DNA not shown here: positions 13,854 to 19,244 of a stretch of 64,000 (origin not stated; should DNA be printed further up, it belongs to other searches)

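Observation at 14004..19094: Giant 1696-aa FlgK, about three times canonical size, as a single uninterrupted ORF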

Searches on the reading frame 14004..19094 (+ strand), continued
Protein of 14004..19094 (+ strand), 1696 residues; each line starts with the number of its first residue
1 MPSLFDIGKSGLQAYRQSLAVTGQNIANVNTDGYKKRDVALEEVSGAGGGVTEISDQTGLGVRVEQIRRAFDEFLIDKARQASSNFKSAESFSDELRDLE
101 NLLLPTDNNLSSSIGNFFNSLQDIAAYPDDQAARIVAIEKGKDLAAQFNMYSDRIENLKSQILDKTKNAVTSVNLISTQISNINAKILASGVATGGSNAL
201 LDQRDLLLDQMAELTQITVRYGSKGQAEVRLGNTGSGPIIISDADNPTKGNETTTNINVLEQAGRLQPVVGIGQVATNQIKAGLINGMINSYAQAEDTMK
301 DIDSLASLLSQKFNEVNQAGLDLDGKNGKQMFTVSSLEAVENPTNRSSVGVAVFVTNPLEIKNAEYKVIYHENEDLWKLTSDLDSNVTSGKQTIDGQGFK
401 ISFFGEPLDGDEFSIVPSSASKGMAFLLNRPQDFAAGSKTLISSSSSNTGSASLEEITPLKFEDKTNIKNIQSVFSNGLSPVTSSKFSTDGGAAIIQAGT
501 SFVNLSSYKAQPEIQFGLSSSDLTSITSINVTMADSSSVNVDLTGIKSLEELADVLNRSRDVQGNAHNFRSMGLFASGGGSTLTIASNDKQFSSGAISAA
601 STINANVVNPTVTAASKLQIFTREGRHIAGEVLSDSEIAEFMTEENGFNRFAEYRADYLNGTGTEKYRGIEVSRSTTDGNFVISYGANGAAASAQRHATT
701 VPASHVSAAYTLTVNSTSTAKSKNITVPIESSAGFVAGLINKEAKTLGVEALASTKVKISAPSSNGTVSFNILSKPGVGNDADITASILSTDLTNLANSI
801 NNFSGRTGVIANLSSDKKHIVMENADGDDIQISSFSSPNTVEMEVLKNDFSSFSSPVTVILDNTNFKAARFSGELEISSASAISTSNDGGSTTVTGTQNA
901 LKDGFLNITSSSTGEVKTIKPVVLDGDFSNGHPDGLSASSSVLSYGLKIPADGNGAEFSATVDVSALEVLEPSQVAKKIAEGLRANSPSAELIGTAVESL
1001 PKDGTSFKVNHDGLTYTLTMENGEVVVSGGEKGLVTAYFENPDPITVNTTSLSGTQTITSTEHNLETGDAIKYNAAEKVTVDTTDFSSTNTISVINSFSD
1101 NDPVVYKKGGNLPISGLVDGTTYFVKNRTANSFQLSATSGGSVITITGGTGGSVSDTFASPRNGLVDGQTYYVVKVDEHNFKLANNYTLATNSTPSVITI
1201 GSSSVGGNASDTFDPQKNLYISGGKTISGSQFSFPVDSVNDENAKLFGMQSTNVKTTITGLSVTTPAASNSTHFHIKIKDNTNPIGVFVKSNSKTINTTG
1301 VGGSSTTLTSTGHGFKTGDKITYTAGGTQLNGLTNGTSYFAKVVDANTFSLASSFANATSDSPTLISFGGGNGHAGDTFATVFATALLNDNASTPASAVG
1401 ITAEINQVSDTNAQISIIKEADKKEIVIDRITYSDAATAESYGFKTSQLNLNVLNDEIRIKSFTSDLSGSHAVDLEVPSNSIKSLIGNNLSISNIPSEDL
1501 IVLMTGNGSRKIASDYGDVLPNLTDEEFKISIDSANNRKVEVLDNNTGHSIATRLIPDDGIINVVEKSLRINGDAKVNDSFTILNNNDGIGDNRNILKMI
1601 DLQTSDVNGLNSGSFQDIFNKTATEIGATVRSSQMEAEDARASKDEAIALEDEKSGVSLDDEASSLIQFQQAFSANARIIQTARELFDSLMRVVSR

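Call 8: find_homologous_proteins(query=window:14004-19094:+, max_evalue=0.001)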
Query window:14004-19094:+ (1696 aa): 539 proteins with E <= 0.001 among 8000 candidates; the best 120 are listed.
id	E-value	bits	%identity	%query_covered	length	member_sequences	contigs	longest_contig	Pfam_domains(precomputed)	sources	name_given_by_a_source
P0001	0.0e+0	3246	89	100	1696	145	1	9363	PF06429.19,PF00460.26,PF22638.2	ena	-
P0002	0.0e+0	3214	87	100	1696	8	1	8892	PF06429.19,PF00460.26,PF22638.2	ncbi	-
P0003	0.0e+0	3051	83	100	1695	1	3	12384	PF06429.19,PF00460.26,PF22638.2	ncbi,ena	-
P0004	0.0e+0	3043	82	100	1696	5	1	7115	PF06429.19,PF00460.26,PF22638.2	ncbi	-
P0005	0.0e+0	3038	82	100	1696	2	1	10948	PF06429.19,PF00460.26,PF22638.2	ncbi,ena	-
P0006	0.0e+0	3038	82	100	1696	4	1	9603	PF06429.19,PF00460.26,PF22638.2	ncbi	-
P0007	0.0e+0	3038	82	100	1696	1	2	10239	PF06429.19,PF00460.26,PF22638.2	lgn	-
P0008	0.0e+0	3032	82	100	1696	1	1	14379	PF06429.19,PF00460.26,PF22638.2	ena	-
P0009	0.0e+0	3031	82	100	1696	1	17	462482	PF06429.19,PF00460.26,PF22638.2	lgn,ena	-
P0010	0.0e+0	3027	82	100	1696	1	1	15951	PF06429.19,PF00460.26,PF22638.2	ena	-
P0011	0.0e+0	2980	81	100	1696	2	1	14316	PF06429.19,PF00460.26,PF22638.2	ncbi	-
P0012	0.0e+0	2572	70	51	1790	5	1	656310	PF21158.4,PF06429.19,PF00460.26,PF22638.2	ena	-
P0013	0.0e+0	2571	70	51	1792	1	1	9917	PF06429.19,PF00460.26,PF22638.2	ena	-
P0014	0.0e+0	2570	70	50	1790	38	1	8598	PF21158.4,PF06429.19,PF00460.26,PF22638.2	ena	-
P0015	0.0e+0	2565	70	50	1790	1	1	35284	PF21158.4,PF06429.19,PF00460.26,PF22638.2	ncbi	-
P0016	0.0e+0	2564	69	51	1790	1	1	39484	PF06429.19,PF00460.26,PF22638.2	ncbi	-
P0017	0.0e+0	2561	70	50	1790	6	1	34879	PF21158.4,PF06429.19,PF00460.26,PF22638.2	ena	-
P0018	0.0e+0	2561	69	49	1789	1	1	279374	PF06429.19,PF00460.26,PF22638.2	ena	-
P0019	0.0e+0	2557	69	51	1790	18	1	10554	PF06429.19,PF00460.26,PF22638.2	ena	-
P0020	0.0e+0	2556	70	50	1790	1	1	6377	PF21158.4,PF06429.19,PF00460.26,PF22638.2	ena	-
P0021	0.0e+0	2556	70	51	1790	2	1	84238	PF21158.4,PF06429.19,PF00460.26,PF22638.2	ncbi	-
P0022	0.0e+0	2556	69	51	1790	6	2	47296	PF06429.19,PF00460.26,PF22638.2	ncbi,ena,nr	ncbi:MAG: flagellar hook-associated protein FlgK [Rickettsiales bacterium]|nr:flagellar hook-associa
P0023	0.0e+0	2555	69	51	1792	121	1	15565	PF06429.19,PF00460.26,PF22638.2,PF07196.19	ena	-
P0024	0.0e+0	2554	69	49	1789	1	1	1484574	PF06429.19,PF00460.26,PF22638.2,PF07196.19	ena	-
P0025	0.0e+0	2554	68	50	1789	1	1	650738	PF06429.19,PF00460.26,PF22638.2,PF07196.19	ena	-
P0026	0.0e+0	2549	70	50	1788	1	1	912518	PF06429.19,PF00460.26,PF22638.2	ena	-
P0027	0.0e+0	2548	69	51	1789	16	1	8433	PF06429.19,PF00460.26,PF22638.2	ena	-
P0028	0.0e+0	2545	70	50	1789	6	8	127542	PF06429.19,PF00460.26,PF22638.2,PF07196.19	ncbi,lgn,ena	-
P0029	0.0e+0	2543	69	50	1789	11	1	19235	PF06429.19,PF00460.26,PF22638.2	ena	-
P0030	0.0e+0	2543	70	50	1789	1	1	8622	PF06429.19,PF00460.26,PF22638.2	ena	-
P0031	0.0e+0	2542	69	49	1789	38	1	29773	PF06429.19,PF00460.26,PF22638.2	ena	-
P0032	0.0e+0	2541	69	51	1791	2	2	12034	PF06429.19,PF00460.26,PF22638.2,PF07196.19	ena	-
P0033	0.0e+0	2538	70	50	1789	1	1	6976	PF06429.19,PF00460.26,PF22638.2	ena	-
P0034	0.0e+0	2535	69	50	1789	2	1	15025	PF06429.19,PF00460.26,PF22638.2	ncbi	-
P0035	0.0e+0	2534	70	50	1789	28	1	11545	PF06429.19,PF00460.26,PF22638.2,PF07196.19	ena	-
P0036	0.0e+0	2526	70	50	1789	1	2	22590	PF06429.19,PF00460.26,PF22638.2,PF07196.19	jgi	jgi:flagellar hook-associated protein FlgK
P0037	0.0e+0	2525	70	50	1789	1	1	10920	PF06429.19,PF00460.26,PF22638.2,PF07196.19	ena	-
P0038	0.0e+0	2520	69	50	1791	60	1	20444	PF06429.19,PF00460.26,PF22638.2,PF07196.19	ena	-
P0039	0.0e+0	2519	69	50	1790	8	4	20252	PF21158.4,PF06429.19,PF00460.26,PF22638.2,PF07196.19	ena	-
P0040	0.0e+0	2492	67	50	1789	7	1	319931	PF06429.19,PF00460.26,PF22638.2,PF07196.19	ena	-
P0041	0.0e+0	2459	82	81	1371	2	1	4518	PF00460.26,PF22638.2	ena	-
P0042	0.0e+0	2405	70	50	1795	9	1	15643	PF06429.19,PF00460.26,PF22638.2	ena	-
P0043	0.0e+0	2392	68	50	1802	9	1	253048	PF06429.19,PF00460.26,PF22638.2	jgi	-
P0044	0.0e+0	2381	69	49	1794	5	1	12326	PF06429.19,PF00460.26,PF22638.2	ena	-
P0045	0.0e+0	2358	68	50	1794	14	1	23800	PF21158.4,PF06429.19,PF00460.26,PF22638.2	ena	-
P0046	0.0e+0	2333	66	49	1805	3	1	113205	PF06429.19,PF00460.26,PF22638.2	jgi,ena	-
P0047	0.0e+0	2313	64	100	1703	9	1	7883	PF06429.19,PF00460.26,PF22638.2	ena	-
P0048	0.0e+0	2264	64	51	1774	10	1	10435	PF06429.19,PF00460.26,PF22638.2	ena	-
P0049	0.0e+0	2263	64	51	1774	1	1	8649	PF06429.19,PF00460.26,PF22638.2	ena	-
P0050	0.0e+0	2262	64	51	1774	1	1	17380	PF06429.19,PF00460.26,PF22638.2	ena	-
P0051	0.0e+0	2262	64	51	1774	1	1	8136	PF06429.19,PF00460.26,PF22638.2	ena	-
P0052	0.0e+0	2261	64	51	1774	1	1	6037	PF06429.19,PF00460.26,PF22638.2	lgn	-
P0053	0.0e+0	2259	64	51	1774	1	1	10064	PF06429.19,PF00460.26,PF22638.2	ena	-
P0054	0.0e+0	2259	64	51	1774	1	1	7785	PF06429.19,PF00460.26,PF22638.2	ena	-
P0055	0.0e+0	2256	64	51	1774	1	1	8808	PF06429.19,PF00460.26,PF22638.2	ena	-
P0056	0.0e+0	2217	63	100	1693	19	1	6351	PF06429.19,PF00460.26,PF22638.2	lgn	-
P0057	0.0e+0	2205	62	100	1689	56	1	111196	PF06429.19,PF00460.26,PF22638.2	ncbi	-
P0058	0.0e+0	2201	63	51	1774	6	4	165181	PF06429.19,PF00460.26,PF22638.2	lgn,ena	-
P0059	0.0e+0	2197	62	49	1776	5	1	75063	PF06429.19,PF00460.26,PF22638.2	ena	-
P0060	0.0e+0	2195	62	49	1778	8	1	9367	PF06429.19,PF00460.26,PF22638.2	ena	-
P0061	0.0e+0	2193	61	100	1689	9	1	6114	PF06429.19,PF00460.26,PF22638.2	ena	-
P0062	0.0e+0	2191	69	50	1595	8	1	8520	PF00460.26,PF22638.2,PF07196.19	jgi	-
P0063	0.0e+0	2175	62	49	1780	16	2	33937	PF06429.19,PF00460.26,PF22638.2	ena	-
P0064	0.0e+0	2149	60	100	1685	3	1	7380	PF06429.19,PF00460.26,PF22638.2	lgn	-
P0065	0.0e+0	2141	61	100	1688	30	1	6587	PF06429.19,PF00460.26,PF22638.2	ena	-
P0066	0.0e+0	2118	60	100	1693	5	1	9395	PF06429.19,PF00460.26,PF22638.2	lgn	-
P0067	0.0e+0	2113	60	100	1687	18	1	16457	PF06429.19,PF00460.26,PF22638.2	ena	-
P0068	0.0e+0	2112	60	100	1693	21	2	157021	PF06429.19,PF00460.26,PF22638.2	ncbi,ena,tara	tara:strand:- start:7613 stop:12694 length:5082 start_codon:yes stop_codon:yes gene_type:complete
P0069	0.0e+0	2111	59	51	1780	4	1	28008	PF06429.19,PF00460.26,PF22638.2,PF16190.12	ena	-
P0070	0.0e+0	2108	59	100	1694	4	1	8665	PF06429.19,PF00460.26,PF22638.2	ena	-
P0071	0.0e+0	2101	59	100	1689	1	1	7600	PF06429.19,PF00460.26,PF22638.2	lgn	-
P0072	0.0e+0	2051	68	30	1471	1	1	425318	PF00460.26,PF22638.2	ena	-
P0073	0.0e+0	1897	63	85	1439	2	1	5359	PF00460.26,PF22638.2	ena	-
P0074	0.0e+0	1683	70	50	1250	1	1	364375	PF00460.26,PF22638.2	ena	-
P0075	0.0e+0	1625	69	45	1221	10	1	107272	PF21158.4,PF22638.2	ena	-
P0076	0.0e+0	1592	70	50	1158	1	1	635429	PF00460.26,PF22638.2,PF07196.19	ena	-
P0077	0.0e+0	1446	70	34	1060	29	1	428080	PF21158.4,PF22638.2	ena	-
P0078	1.0e-244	834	40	41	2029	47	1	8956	PF06429.19,PF00460.26,PF22638.2,PF07196.19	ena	-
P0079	3.7e-239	815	39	42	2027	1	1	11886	PF06429.19,PF00460.26,PF22638.2,PF07196.19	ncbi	-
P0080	1.1e-238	814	40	49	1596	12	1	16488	PF06429.19,PF00460.26,PF22638.2,PF07196.19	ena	-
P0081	2.0e-237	809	40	41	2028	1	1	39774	PF06429.19,PF00460.26,PF22638.2,PF07196.19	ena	-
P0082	2.5e-237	809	39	41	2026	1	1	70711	PF06429.19,PF00460.26,PF22638.2,PF07196.19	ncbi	-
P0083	2.7e-237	809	40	50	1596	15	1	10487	PF06429.19,PF00460.26,PF22638.2,PF07196.19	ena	-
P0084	1.3e-236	807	40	41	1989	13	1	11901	PF06429.19,PF00460.26,PF22638.2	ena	-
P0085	2.2e-234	799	37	46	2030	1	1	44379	PF06429.19,PF00460.26,PF22638.2,PF07196.19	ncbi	-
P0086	3.0e-234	799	38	46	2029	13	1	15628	PF06429.19,PF00460.26,PF22638.2,PF07196.19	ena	-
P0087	3.6e-234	799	40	41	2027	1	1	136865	PF06429.19,PF00460.26,PF22638.2,PF07196.19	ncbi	-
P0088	5.2e-234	798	40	41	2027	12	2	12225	PF06429.19,PF00460.26,PF22638.2,PF07196.19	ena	-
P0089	8.2e-234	797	40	49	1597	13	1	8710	PF06429.19,PF00460.26,PF22638.2,PF07196.19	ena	-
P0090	1.9e-233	796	39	41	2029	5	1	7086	PF06429.19,PF00460.26,PF22638.2,PF07196.19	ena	-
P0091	8.4e-233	794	39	41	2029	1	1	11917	PF06429.19,PF00460.26,PF22638.2,PF07196.19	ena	-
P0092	8.0e-232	791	37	46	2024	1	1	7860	PF06429.19,PF00460.26,PF22638.2,PF07196.19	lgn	-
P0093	1.1e-231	790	39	51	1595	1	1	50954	PF06429.19,PF00460.26,PF22638.2,PF07196.19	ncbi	-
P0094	1.8e-231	790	40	40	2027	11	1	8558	PF06429.19,PF00460.26,PF22638.2,PF07196.19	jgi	-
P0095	5.8e-231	788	38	40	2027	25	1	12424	PF06429.19,PF00460.26,PF22638.2,PF07196.19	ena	-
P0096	1.2e-230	787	36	61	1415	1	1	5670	PF06429.19,PF00460.26,PF22638.2,PF07196.19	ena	-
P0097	4.1e-227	775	37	61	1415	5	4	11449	PF06429.19,PF00460.26,PF22638.2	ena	-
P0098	1.9e-226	773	35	17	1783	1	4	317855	PF06429.19,PF00460.26,PF22638.2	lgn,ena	-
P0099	3.5e-226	772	37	61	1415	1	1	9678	PF06429.19,PF00460.26,PF22638.2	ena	-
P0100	4.5e-222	759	40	49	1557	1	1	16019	PF06429.19,PF00460.26,PF22638.2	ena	-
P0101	5.5e-222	758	40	49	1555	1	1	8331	PF06429.19,PF00460.26,PF22638.2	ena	-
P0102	7.6e-222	758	40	49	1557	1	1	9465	PF06429.19,PF00460.26,PF22638.2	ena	-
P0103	9.7e-222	757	40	49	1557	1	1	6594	PF06429.19,PF00460.26,PF22638.2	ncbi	-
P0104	2.1e-221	756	35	62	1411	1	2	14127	PF06429.19,PF00460.26,PF22638.2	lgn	-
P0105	4.1e-221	755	34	74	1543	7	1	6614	PF06429.19,PF00460.26,PF22638.2,PF07196.19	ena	-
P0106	9.6e-221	754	40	49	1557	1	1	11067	PF06429.19,PF00460.26,PF22638.2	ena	-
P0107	9.7e-221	754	40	49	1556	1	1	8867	PF06429.19,PF00460.26,PF22638.2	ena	-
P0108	2.3e-220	753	37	62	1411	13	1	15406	PF06429.19,PF00460.26,PF22638.2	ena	-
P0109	2.9e-220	753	40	49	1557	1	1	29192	PF06429.19,PF00460.26,PF22638.2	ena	-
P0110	4.0e-220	752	40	49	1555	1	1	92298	PF06429.19,PF00460.26,PF22638.2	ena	-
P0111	4.1e-220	752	38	53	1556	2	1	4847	PF06429.19,PF00460.26,PF22638.2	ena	-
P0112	8.8e-220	751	40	49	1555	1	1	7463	PF06429.19,PF00460.26,PF22638.2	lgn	-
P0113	1.0e-219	751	40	49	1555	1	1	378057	PF06429.19,PF00460.26,PF22638.2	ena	-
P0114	1.4e-219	750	40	49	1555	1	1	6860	PF06429.19,PF00460.26,PF22638.2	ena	-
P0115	1.7e-219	750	38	53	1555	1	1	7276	PF06429.19,PF00460.26,PF22638.2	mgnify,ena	mgnify:CR=1 FL=1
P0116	2.1e-219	750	40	49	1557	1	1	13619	PF06429.19,PF00460.26,PF22638.2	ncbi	-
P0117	2.3e-219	750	40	49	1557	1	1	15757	PF06429.19,PF00460.26,PF22638.2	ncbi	-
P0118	2.6e-219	749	39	49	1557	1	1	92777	PF06429.19,PF00460.26,PF22638.2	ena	-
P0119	5.2e-219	748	39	49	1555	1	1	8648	PF06429.19,PF00460.26,PF22638.2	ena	-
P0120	9.1e-219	748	38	53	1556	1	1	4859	PF06429.19,PF00460.26,PF22638.2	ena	-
